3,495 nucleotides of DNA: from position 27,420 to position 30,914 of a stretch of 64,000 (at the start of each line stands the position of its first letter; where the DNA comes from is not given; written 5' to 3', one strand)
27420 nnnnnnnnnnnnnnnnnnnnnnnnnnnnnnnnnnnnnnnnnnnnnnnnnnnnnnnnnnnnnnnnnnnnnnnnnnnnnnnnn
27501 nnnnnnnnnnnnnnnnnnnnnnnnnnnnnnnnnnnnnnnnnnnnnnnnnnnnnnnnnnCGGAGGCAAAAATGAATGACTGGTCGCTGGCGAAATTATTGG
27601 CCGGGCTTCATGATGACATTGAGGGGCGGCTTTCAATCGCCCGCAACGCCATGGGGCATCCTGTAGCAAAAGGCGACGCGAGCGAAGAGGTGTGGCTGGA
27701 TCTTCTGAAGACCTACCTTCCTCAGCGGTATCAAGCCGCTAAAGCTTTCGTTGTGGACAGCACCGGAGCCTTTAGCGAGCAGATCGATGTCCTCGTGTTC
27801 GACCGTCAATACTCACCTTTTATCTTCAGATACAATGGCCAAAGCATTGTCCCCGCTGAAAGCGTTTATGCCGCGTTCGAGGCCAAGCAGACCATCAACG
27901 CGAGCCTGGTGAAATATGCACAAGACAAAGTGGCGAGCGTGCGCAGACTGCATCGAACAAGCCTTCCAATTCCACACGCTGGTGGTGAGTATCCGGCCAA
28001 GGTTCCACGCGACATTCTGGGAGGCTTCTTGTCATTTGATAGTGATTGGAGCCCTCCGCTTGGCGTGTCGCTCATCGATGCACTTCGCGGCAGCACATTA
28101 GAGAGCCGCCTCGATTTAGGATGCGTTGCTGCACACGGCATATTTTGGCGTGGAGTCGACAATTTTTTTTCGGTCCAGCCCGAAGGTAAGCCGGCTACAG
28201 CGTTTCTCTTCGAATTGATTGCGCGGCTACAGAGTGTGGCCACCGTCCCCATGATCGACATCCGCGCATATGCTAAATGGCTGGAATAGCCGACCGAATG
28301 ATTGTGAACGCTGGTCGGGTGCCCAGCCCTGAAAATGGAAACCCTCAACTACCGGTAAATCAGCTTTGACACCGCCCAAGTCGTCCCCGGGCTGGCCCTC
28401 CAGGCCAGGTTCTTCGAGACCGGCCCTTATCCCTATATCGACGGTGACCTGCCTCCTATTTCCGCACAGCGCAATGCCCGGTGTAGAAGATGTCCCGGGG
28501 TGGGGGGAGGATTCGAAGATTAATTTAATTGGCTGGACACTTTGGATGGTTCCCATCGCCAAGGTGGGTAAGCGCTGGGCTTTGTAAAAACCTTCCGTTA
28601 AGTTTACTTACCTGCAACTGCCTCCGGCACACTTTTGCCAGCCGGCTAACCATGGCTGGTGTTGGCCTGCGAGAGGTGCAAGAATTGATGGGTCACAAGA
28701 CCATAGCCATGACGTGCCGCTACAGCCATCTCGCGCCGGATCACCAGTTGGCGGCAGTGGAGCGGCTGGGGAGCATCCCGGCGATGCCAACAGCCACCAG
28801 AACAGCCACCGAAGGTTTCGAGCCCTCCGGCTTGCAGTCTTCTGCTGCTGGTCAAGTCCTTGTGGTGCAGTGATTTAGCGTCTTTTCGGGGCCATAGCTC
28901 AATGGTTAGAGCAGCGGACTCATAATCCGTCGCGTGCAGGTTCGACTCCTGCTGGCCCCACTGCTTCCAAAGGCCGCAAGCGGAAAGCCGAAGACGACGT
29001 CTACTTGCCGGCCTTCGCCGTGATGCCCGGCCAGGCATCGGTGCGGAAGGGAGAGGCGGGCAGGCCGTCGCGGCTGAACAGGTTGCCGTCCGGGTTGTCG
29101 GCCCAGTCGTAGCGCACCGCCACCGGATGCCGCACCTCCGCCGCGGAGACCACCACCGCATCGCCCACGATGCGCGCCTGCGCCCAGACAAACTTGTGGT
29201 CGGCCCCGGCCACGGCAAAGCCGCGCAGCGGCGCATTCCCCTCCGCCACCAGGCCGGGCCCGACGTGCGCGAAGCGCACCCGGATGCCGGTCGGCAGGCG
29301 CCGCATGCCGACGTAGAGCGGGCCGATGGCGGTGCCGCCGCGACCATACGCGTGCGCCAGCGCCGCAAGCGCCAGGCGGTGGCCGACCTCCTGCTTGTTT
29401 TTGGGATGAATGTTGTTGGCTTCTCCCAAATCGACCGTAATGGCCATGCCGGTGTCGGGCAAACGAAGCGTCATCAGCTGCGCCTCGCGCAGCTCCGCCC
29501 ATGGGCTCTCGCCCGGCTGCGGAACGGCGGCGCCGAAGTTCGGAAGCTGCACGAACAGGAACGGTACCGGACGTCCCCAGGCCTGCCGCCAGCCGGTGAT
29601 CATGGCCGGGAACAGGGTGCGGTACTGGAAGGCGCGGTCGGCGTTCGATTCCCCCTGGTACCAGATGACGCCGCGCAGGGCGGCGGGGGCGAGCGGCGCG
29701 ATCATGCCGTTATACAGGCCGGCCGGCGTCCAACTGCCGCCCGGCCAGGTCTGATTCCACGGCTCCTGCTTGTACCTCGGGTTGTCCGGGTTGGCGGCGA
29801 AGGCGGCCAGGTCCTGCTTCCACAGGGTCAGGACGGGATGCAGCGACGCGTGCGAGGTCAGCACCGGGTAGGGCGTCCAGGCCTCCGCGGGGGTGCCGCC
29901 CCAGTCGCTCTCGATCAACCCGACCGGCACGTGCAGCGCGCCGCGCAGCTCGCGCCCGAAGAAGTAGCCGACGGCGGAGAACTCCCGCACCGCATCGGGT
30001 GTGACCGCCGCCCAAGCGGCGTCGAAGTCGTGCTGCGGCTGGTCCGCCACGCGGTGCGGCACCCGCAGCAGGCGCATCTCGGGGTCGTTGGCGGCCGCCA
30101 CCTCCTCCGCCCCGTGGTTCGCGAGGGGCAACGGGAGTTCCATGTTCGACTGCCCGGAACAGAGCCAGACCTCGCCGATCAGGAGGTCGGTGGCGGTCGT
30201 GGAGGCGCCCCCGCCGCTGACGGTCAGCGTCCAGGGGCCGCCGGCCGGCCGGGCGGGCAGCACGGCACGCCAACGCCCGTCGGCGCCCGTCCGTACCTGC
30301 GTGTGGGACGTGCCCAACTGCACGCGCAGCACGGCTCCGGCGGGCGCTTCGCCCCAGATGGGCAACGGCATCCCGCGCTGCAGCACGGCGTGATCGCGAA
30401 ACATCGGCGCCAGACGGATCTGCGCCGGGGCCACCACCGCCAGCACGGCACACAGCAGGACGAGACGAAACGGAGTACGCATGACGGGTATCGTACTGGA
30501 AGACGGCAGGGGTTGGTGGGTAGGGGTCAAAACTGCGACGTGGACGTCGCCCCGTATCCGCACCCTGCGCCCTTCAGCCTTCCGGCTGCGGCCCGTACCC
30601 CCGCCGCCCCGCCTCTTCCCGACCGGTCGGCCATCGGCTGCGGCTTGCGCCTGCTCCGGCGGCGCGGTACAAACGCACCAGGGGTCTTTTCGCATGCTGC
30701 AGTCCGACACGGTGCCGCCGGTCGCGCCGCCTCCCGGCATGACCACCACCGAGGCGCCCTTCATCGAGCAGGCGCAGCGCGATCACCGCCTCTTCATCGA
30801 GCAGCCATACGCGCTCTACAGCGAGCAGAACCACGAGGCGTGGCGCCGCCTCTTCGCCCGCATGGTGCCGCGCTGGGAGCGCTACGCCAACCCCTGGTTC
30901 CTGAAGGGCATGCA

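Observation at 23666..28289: Intact type III CBASS (Trip13 + two HORMA-size proteins + CD-NTase + NucC) with divergent CapH/CapP-like regulators, in a non-archetypal gene order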

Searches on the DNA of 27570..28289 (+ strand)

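Call 68: search_dna_similar(query=window:27570-28289:+, collection=ecoli_genomes, mode=distant, max_rows=5, max_evalue=0.001)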
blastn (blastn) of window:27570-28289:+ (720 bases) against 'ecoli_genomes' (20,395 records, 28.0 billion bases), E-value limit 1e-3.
Records with a match: 14; places in all: 14; records where one place covers at least 80% of the query: 1.
Genomes with a match: 13 of 5426; with a place that covers at least 80% of the query: 1. Places per genome that has any: lowest 1, median 1, highest 2. On chromosomes: 9 places; on plasmids: 5.
Best place of each record, by identity: 60-80% 14.
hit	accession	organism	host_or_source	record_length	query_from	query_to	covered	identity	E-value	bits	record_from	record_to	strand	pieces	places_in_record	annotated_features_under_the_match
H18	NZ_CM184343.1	Escherichia coli strain ES5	Aquarana catesbeiana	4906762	88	711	87%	66.5%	2e-33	152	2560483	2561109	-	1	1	nucC: CBASS effector endonuclease NucC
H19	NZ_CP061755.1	Escherichia coli O18ac:H14 strain 873.10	Bos taurus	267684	7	486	67%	67.7%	7e-33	151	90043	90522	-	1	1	nucC: CBASS effector endonuclease NucC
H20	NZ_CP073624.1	Escherichia coli strain AW1.7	meat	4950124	7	486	67%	67.7%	7e-33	151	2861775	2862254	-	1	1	nucC: CBASS effector endonuclease NucC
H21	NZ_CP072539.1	Escherichia coli O128ac:H12 strain AW1.7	Cattle slaughter plant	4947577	7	486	67%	67.7%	7e-33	151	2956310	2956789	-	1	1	nucC: CBASS effector endonuclease NucC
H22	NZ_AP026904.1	Escherichia coli strain MY504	Canis lupus familiaris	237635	7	486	67%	67.7%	7e-33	151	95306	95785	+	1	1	nucC: CBASS effector endonuclease NucC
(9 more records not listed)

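Call 69: get_annotated_region(hit=H20, flank=6000)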
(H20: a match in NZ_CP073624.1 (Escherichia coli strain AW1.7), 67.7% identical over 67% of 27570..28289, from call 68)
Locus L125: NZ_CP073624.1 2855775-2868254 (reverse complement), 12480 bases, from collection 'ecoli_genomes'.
description: Escherichia coli strain AW1.7 chromosome, complete genome
organism: Escherichia coli strain AW1.7 (NCBI taxid 562)
replicon: chromosome; assembly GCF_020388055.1
host: -; source: meat; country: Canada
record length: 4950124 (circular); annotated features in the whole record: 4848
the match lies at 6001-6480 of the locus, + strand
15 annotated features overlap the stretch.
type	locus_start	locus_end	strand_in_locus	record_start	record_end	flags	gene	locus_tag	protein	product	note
CDS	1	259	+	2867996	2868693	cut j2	-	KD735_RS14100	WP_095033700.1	IS1-like element IS1B family transposase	programmed frameshift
CDS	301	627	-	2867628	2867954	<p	-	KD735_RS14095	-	hemolysin E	incomplete; partial in the middle of a contig; missing N-terminus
CDS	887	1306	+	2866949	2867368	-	umuD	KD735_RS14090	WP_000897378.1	translesion error-prone DNA polymerase V autoproteolytic subunit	-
CDS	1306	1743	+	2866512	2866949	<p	umuC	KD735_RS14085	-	DNA polymerase V catalytic protein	incomplete; partial in the middle of a contig; missing C-terminus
CDS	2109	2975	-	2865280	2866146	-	-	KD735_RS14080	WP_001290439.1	ImmA/IrrE family metallo-endopeptidase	-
CDS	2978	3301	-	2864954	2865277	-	-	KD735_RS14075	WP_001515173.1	helix-turn-helix domain-containing protein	-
CDS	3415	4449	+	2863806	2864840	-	-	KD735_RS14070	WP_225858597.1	CBASS oligonucleotide cyclase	-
CDS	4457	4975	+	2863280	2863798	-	cap7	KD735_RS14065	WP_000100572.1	CBASS phage resistance system CD-NTase-associated protein Cap7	-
CDS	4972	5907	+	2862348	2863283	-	cap6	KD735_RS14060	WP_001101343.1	CBASS phage resistance system CD-NTase-associated protein Cap6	-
CDS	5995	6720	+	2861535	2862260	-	nucC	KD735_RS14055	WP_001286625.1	CBASS effector endonuclease NucC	-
CDS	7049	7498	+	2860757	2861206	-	-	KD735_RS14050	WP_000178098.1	antitoxin Xre/MbcA/ParS toxin-binding domain-containing protein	-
CDS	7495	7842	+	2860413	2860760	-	-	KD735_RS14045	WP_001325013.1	hypothetical protein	-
CDS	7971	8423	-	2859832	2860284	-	-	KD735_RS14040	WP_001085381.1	hypothetical protein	-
CDS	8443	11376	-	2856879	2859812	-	-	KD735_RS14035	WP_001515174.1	site-specific integrase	-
CDS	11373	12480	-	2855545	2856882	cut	-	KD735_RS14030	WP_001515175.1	tyrosine-type recombinase/integrase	-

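Call 70: get_annotated_region(hit=H18, flank=6000)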
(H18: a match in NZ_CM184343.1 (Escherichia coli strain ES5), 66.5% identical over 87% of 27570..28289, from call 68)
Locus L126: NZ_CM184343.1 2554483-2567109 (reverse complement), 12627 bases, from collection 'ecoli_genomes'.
description: Escherichia coli strain ES5 chromosome, whole genome shotgun sequence
organism: Escherichia coli strain ES5 (NCBI taxid 562)
replicon: chromosome; assembly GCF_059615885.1
host: Aquarana catesbeiana; source: frog farm sediment; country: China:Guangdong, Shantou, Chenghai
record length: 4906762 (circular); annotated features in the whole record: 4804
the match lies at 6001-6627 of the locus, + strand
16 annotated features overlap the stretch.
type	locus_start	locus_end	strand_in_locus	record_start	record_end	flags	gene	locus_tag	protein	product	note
CDS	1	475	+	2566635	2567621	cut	-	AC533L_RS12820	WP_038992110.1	ArdC family protein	-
CDS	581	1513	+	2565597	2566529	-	-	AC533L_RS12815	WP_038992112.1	DUF1281 domain-containing protein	-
CDS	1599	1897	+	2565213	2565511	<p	-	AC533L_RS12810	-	SAM-dependent DNA methyltransferase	frameshifted; incomplete; partial in the middle of a contig; missing C-terminus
CDS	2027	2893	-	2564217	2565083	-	-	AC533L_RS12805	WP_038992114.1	ImmA/IrrE family metallo-endopeptidase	-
CDS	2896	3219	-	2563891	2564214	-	-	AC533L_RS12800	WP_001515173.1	helix-turn-helix domain-containing protein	-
CDS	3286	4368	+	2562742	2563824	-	-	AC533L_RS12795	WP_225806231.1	CBASS oligonucleotide cyclase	-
CDS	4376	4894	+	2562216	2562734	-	cap7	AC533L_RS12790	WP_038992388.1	CBASS phage resistance system CD-NTase-associated protein Cap7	-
CDS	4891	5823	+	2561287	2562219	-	cap6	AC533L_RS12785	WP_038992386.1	CBASS phage resistance system CD-NTase-associated protein Cap6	-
CDS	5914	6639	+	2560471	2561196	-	nucC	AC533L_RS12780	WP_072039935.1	CBASS effector endonuclease NucC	-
CDS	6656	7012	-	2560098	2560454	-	-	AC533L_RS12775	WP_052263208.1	hypothetical protein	-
CDS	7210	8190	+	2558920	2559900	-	-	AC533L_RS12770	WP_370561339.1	IS5-like element ISKpn26 family transposase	-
CDS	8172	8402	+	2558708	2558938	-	-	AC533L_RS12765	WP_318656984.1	hypothetical protein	-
CDS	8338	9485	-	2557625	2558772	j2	-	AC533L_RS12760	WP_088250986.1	IS3 family transposase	programmed frameshift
CDS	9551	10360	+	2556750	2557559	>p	-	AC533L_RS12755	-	3'-5' exonuclease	internal stop; incomplete; partial in the middle of a contig; missing N-terminus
CDS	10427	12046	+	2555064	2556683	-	-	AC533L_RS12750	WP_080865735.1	TraI domain-containing protein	-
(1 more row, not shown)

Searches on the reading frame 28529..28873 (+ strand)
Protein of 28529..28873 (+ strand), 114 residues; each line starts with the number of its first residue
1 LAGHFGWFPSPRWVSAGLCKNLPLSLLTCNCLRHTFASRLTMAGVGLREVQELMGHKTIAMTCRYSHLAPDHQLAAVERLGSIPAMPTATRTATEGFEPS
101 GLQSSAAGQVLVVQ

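Call 18: search_protein_families(library=pfam, proteins=[window:28529-28873:+], max_evalue=0.01)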
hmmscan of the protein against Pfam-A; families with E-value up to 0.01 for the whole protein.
window:28529-28873:+ (114 aa): 1 family
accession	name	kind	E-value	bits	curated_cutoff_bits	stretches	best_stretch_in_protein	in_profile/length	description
PF00589.27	Phage_integrase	-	2.5e-11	44.1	27.1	1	27-70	127-170/172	Phage integrase family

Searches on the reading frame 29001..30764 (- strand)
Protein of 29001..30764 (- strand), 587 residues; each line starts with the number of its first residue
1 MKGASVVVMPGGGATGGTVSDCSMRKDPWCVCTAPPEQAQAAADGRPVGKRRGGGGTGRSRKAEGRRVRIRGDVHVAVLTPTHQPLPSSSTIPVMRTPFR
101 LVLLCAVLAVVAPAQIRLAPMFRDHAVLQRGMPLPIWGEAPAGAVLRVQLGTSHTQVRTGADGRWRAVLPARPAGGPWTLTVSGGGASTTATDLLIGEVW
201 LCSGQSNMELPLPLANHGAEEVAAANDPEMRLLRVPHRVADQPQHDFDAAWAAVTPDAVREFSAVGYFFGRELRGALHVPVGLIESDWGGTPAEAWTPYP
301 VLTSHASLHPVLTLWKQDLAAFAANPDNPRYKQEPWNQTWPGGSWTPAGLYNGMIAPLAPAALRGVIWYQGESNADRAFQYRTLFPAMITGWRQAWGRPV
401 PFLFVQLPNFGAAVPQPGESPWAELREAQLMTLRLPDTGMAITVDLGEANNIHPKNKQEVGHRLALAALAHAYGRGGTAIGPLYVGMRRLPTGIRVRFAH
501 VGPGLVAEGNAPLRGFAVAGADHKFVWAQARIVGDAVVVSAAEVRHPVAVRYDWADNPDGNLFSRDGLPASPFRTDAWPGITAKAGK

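Call 18: search_protein_families(library=pfam, proteins=[window:29001-30764:-], max_evalue=0.01)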
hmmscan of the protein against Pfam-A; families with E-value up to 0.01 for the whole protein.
window:29001-30764:- (587 aa): 1 family
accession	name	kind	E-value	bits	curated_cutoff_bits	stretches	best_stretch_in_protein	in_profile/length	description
PF03629.24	SASA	-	6e-17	62.4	24.8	2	345-469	98-225/226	Carbohydrate esterase, sialic acid-specific acetylesterase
